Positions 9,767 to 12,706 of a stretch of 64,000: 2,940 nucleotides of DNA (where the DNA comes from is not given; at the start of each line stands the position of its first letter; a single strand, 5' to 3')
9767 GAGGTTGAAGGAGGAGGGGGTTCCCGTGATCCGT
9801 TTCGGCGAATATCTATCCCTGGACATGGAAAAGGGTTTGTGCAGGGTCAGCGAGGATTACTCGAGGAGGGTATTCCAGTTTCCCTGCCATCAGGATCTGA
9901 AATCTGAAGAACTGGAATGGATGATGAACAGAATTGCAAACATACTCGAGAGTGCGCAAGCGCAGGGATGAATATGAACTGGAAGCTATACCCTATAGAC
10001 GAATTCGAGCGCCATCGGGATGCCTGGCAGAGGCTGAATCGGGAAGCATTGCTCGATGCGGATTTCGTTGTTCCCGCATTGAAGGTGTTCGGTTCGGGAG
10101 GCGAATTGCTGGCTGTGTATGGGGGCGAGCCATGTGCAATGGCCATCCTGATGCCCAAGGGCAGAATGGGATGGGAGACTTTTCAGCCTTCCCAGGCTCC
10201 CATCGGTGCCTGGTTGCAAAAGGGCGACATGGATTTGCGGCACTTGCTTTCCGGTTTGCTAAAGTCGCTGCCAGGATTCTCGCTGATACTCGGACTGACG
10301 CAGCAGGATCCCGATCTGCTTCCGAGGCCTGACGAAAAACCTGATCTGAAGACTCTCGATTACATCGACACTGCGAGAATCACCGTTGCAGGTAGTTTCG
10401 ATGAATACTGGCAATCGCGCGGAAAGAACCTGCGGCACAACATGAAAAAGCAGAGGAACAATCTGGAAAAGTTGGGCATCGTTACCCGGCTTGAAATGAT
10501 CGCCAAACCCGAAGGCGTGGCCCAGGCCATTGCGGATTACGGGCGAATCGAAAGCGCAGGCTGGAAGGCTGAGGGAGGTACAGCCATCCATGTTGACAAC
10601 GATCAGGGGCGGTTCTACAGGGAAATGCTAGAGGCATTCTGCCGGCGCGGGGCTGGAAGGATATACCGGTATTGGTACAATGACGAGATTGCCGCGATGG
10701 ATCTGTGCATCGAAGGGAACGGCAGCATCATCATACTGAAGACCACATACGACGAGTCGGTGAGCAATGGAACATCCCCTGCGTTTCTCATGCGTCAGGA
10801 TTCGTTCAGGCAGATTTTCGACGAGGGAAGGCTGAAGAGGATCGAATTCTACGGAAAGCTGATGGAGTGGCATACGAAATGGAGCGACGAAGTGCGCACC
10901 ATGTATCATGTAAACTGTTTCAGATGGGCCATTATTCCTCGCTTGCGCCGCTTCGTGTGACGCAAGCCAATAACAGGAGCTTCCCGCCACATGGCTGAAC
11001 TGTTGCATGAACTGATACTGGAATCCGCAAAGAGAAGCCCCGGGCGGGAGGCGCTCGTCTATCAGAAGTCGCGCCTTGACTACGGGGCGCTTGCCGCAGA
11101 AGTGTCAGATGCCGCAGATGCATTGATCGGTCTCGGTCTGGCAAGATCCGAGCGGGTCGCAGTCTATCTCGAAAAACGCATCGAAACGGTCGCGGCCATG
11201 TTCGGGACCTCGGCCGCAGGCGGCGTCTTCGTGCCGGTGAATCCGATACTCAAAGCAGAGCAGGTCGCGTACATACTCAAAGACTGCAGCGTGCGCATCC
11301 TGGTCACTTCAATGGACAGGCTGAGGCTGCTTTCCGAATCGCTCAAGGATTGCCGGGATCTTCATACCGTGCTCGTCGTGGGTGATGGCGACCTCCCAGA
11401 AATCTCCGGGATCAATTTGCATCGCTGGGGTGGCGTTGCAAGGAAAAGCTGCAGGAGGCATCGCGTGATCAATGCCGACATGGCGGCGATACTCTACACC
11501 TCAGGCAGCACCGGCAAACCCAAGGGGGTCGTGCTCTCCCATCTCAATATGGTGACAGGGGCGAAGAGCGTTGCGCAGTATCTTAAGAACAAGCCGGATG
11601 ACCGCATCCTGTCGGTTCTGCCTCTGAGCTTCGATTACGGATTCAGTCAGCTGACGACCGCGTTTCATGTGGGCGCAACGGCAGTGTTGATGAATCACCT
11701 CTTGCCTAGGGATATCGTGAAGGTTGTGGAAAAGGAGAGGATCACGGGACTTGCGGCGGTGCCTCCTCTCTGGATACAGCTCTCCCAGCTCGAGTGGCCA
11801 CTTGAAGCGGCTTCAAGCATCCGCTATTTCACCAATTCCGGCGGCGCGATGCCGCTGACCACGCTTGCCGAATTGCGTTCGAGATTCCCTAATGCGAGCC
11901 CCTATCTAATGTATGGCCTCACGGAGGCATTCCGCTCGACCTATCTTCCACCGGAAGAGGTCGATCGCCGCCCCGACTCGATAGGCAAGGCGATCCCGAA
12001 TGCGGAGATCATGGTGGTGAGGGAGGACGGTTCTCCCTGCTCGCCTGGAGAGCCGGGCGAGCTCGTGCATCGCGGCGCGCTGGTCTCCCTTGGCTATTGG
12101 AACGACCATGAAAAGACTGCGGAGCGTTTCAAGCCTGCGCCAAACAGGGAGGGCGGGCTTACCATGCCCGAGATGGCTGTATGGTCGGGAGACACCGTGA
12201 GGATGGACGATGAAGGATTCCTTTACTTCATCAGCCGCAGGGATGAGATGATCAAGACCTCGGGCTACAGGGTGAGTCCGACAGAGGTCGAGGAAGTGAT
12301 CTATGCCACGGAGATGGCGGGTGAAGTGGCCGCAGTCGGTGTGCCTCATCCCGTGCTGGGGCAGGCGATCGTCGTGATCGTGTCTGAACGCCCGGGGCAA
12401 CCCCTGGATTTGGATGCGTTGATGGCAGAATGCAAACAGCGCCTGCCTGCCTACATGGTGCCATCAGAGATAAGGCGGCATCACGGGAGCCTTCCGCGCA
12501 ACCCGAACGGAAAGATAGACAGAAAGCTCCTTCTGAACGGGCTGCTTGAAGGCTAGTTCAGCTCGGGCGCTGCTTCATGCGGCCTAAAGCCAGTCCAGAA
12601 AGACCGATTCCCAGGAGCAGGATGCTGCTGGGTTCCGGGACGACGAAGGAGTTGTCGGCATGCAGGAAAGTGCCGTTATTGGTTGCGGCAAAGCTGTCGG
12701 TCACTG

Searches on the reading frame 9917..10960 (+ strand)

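Call 68: search_protein_families(library=ncbifam, proteins=[window:9917-10960:+], max_evalue=0.00001)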
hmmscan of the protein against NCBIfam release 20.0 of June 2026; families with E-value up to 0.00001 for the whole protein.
window:9917-10960:+ (347 aa): 1 family
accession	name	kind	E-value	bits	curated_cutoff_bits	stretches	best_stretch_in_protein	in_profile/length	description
NF047385.1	T4SS_GNAT_BspF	exception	1.3e-10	40.4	775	1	167-308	221-360/428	type IV secretion system effector crotonyl transferase BspF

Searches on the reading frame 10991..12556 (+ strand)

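Call 68: search_protein_families(library=ncbifam, proteins=[window:10991-12556:+], max_evalue=0.00001)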
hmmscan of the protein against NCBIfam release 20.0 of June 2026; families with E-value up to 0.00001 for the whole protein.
window:10991-12556:+ (521 aa): 105 families (the best 25 are shown)
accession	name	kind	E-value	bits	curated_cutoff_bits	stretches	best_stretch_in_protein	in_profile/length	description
TIGR03098.1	ligase_PEP_1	hypoth_equivalog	7.2e-244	810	592.35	1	4-514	1-514/517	acyl-CoA ligase (AMP-forming), exosortase A system-associated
NF004837.0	PRK06187.1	subfamily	5e-97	325.4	476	1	4-514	9-518/531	long-chain-fatty-acid--CoA ligase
NF006182.0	PRK08316.1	subfamily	3e-94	316.4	663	1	5-511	13-510/523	fatty acyl-CoA synthetase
TIGR01733.1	AA-adenyl-dom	subfamily_domain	1.3e-77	261.4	317.4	1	31-445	2-406/409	amino acid adenylation domain-containing protein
NF005702.0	PRK07514.1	subfamily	8.8e-71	238.8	558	1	7-514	7-496/506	malonyl-CoA synthase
NF005801.1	PRK07656.1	equivalog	9e-67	225.8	657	1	7-512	5-497/500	FadD3 family acyl-CoA ligase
NF004797.0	PRK06145.1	equivalog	2.4e-65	220.8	850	1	9-515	8-492/499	acyl-CoA synthetase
NF004114.0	PRK05605.1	equivalog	4.3e-65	220.1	766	2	154-517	213-568/575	long-chain-fatty-acid--CoA ligase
NF009233.0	PRK12583.1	subfamily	5.3e-64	216.6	832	2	158-511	197-543/558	fatty acid CoA ligase family protein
NF006181.0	PRK08314.1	subfamily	1.8e-62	211.4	705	1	6-512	27-548/563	long-chain-fatty-acid--CoA ligase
NF004808.0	PRK06155.1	equivalog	1.3e-59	201.9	722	1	6-514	24-518/542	ATP-dependent acyl-CoA ligase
NF005947.1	PRK08008.1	equivalog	6.9e-59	199.8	651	1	20-514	24-517/518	crotonobetaine/carnitine-CoA ligase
NF005307.0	PRK06839.1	equivalog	8.2e-59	199.5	748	1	12-516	11-491/496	o-succinylbenzoate--CoA ligase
NF052580.1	Str24CoAsynCasG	equivalog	1.3e-58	198.7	750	1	5-512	43-544/548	steroid-24-oyl-CoA synthetase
NF052269.1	Staph_lig_FadD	equivalog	2.1e-57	194.6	650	1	26-514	25-489/499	long-chain-fatty-acid--CoA ligase FadD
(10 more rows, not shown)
